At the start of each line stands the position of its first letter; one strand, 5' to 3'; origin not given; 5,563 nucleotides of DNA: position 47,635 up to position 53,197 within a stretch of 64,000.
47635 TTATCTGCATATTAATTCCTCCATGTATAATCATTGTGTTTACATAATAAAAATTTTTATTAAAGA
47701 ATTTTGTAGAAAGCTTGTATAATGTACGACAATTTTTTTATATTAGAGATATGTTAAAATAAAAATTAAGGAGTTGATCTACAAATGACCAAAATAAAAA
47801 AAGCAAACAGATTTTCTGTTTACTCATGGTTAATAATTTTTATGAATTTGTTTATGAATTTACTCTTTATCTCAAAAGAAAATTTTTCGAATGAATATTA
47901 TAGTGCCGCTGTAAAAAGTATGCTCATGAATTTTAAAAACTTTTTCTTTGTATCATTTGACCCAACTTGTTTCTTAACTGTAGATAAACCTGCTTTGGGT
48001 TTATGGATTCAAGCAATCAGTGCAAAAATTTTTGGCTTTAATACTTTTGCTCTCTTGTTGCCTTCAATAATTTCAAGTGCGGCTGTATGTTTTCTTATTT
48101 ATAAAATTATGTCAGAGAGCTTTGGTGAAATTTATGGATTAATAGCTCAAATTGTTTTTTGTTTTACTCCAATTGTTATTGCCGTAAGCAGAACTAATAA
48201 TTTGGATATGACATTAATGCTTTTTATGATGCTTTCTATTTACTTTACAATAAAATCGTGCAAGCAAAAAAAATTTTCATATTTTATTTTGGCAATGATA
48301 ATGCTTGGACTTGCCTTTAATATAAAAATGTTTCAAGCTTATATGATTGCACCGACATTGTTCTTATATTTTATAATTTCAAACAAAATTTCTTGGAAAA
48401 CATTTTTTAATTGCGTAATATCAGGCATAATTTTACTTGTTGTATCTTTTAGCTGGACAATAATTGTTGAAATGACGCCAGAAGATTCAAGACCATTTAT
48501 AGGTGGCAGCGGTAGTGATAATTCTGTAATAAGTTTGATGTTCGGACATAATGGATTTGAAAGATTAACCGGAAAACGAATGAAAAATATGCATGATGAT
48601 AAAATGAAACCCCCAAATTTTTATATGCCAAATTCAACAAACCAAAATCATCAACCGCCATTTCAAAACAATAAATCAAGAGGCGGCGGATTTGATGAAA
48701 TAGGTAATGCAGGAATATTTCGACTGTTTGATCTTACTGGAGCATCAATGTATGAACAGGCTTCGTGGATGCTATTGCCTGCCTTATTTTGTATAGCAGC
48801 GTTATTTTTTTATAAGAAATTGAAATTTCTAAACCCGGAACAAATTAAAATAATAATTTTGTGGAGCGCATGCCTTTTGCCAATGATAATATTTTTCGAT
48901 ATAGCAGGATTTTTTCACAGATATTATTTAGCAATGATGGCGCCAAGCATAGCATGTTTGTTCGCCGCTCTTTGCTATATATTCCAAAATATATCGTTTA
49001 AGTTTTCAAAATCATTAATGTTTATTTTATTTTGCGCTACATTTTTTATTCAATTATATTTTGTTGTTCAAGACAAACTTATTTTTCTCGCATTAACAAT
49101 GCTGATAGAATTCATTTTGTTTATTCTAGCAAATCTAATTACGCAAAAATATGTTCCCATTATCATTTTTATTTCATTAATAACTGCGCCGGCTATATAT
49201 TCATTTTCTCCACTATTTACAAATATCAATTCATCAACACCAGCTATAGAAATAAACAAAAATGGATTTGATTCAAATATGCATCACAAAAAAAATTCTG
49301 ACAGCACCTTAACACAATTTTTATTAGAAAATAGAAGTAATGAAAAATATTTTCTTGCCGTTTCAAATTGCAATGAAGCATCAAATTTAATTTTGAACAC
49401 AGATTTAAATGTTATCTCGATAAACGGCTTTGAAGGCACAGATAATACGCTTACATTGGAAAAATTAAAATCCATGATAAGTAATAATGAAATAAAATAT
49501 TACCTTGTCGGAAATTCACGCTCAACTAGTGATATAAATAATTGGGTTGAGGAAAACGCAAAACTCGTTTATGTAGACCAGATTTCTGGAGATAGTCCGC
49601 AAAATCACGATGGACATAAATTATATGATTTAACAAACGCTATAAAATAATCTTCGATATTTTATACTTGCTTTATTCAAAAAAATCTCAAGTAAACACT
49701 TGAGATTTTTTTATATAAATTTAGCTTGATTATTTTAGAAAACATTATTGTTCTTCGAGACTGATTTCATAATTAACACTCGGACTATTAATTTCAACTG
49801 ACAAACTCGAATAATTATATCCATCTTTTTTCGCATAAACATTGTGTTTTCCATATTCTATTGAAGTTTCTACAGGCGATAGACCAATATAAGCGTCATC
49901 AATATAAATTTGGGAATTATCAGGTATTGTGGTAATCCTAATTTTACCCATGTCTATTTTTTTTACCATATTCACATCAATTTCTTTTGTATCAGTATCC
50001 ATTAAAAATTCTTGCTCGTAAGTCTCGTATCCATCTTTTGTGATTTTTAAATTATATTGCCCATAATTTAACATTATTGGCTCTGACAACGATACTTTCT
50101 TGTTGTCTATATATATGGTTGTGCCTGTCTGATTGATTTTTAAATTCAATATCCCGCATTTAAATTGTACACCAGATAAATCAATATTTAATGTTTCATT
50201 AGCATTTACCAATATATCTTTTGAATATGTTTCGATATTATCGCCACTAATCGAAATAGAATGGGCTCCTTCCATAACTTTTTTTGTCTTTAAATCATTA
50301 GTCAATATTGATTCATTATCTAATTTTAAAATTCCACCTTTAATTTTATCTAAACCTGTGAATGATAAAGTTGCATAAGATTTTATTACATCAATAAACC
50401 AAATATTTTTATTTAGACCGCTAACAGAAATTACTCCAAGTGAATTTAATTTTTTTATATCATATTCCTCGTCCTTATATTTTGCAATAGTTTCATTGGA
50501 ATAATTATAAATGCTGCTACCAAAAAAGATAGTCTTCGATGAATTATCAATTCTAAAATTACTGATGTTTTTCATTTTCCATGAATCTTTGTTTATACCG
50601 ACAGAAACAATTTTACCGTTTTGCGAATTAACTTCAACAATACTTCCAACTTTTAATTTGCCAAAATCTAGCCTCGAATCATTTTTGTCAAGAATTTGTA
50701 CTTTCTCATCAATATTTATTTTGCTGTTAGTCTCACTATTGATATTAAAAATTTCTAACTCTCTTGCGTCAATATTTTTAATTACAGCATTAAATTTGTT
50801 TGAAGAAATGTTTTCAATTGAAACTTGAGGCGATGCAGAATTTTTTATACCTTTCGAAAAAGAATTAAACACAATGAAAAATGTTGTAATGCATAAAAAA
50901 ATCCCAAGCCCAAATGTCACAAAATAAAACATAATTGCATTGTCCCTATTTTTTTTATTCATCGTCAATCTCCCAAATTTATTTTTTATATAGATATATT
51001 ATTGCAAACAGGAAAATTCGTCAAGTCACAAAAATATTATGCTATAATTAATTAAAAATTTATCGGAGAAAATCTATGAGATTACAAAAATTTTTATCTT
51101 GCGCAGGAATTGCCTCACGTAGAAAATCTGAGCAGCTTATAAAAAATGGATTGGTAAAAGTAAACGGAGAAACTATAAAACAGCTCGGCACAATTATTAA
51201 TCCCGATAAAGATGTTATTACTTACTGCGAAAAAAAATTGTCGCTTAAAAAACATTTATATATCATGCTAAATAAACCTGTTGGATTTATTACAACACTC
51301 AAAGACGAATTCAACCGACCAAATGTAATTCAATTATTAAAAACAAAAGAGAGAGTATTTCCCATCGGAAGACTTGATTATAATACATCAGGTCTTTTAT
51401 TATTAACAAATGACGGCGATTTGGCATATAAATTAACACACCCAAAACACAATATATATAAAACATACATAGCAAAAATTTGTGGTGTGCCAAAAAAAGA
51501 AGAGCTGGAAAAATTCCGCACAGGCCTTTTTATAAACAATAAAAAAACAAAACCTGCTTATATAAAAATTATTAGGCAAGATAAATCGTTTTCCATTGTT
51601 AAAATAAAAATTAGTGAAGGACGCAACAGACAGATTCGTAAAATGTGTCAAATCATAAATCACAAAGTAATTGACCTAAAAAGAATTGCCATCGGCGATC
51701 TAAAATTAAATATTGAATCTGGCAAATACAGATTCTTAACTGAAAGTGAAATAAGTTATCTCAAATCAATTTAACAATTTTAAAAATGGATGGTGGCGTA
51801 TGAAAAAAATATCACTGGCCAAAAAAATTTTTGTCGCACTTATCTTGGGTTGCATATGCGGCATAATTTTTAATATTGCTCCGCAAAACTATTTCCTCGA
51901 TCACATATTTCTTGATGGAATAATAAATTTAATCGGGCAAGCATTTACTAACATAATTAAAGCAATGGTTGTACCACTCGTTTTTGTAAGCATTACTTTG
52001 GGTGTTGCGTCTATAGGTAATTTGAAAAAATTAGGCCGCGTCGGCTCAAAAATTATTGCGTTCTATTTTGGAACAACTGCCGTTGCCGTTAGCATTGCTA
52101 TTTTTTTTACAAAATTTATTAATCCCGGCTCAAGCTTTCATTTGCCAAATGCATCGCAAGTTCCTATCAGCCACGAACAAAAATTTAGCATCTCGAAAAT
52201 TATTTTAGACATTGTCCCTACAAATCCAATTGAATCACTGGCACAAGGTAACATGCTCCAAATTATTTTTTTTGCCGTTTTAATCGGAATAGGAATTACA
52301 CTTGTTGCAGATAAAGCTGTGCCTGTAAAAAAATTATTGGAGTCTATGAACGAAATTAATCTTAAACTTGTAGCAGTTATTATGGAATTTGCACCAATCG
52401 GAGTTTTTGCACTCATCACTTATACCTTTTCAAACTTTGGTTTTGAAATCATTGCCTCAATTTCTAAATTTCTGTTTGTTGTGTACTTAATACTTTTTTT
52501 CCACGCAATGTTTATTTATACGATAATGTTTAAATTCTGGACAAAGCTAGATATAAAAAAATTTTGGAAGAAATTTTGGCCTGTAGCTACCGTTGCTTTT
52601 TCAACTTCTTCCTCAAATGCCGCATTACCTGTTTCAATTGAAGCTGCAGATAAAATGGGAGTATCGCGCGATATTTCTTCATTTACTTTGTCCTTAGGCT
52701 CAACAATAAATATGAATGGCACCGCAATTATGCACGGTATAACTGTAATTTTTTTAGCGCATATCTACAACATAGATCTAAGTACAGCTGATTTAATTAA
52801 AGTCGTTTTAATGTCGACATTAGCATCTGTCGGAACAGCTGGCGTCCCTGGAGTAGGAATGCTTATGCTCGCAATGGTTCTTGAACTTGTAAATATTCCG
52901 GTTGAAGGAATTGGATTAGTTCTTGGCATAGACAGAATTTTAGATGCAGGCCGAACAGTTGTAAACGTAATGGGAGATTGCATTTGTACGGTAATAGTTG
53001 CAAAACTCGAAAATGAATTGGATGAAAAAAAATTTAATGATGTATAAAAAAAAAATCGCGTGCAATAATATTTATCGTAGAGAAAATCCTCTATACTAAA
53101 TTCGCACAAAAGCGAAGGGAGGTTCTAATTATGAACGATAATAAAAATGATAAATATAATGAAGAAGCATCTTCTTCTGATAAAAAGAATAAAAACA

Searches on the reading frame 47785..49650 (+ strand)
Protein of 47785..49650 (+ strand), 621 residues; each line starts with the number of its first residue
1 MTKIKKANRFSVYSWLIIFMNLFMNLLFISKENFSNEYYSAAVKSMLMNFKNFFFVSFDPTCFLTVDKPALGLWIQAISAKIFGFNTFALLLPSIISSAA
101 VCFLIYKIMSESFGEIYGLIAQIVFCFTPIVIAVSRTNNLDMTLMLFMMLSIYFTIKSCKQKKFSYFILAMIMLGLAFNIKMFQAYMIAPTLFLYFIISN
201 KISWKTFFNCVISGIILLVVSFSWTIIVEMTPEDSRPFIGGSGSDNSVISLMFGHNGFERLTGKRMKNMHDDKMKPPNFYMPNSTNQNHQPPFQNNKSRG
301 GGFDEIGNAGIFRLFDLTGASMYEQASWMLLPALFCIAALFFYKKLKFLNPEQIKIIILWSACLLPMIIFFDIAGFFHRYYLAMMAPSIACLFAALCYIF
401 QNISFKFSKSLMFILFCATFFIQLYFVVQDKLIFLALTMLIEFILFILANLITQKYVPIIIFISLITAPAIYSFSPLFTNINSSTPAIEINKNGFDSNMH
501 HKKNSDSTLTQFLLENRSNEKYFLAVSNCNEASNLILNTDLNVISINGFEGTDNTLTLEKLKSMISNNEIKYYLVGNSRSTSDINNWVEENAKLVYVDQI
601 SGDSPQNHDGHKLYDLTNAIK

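Call 75: search_protein_families(library=pfam, proteins=[window:47785-49650:+], max_evalue=0.00001)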
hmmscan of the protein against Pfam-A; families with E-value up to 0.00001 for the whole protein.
window:47785-49650:+ (621 aa): 3 families
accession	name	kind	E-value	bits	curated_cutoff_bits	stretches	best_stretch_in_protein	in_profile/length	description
PF13231.12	PMT_2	-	4.8e-31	108.6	26.1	1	67-224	1-160/160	Dolichyl-phosphate-mannose-protein mannosyltransferase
PF24878.1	YkcB_C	-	8.1e-24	83.8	27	1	509-591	1-85/85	Putative mannosyltransferase YkcB-like, C-terminal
PF02366.24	PMT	-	2.6e-07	30.9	22.7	1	67-223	61-224/245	Dolichyl-phosphate-mannose-protein mannosyltransferase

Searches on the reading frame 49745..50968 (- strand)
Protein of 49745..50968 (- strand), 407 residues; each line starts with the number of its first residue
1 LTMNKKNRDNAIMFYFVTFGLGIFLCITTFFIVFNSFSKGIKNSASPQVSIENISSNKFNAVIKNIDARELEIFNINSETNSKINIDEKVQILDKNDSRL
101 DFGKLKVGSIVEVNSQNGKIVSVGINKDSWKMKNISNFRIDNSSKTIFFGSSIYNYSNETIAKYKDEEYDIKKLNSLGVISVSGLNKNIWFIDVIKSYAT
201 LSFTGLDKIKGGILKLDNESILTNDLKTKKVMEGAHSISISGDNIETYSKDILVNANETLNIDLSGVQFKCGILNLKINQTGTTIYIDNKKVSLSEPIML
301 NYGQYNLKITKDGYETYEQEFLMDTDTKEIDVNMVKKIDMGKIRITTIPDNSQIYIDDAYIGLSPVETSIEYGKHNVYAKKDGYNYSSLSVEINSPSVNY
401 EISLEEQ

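Call 75: search_protein_families(library=pfam, proteins=[window:49745-50968:-], max_evalue=0.00001)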
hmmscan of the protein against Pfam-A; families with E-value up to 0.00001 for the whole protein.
window:49745-50968:- (407 aa): 1 family
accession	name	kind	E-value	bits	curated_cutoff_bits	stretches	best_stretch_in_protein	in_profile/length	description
PF08308.17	PEGA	-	9e-22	77.2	20.8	1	341-403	2-64/71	PEGA domain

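Call 77: search_protein_families(library=ncbifam, proteins=[window:49745-50968:-], max_evalue=0.00001)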
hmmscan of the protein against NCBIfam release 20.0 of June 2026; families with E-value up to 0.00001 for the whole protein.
window:49745-50968:- (407 aa): 0 families

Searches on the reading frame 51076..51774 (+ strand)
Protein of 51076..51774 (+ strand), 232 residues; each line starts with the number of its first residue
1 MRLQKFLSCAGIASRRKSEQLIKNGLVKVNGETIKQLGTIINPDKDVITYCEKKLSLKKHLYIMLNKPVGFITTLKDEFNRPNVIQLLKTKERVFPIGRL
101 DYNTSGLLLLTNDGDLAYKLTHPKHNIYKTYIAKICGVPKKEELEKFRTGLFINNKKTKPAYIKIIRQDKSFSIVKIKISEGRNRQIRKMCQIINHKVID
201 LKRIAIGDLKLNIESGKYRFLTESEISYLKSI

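Call 75: search_protein_families(library=pfam, proteins=[window:51076-51774:+], max_evalue=0.00001)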
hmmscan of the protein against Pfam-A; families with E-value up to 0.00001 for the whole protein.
window:51076-51774:+ (232 aa): 2 families
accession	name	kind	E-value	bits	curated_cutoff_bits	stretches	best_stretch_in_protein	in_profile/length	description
PF00849.27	PseudoU_synth_2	-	7.9e-28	98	26.8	1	62-192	2-151/152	RNA pseudouridylate synthase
PF01479.30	S4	-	5.9e-13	48.8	22.8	1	1-44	1-45/48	S4 domain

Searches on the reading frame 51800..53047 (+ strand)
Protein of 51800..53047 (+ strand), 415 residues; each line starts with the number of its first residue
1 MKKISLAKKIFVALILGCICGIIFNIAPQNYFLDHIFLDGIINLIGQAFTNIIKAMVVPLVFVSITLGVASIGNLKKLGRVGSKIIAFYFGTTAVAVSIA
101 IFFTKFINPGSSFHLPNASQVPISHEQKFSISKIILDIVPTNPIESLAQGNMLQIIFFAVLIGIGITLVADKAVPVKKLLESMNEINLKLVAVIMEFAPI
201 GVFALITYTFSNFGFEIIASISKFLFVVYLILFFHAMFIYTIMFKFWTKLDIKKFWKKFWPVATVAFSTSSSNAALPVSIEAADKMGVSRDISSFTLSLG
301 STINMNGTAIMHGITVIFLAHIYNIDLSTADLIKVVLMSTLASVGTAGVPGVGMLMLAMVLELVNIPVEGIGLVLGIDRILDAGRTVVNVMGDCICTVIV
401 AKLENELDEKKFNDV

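Call 75: search_protein_families(library=pfam, proteins=[window:51800-53047:+], max_evalue=0.00001)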
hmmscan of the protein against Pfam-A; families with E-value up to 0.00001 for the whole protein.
window:51800-53047:+ (415 aa): 1 family
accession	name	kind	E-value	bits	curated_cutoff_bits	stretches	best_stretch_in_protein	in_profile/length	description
PF00375.23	SDF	-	1.4e-122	409.9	27.9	1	6-402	1-386/387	Sodium:dicarboxylate symporter family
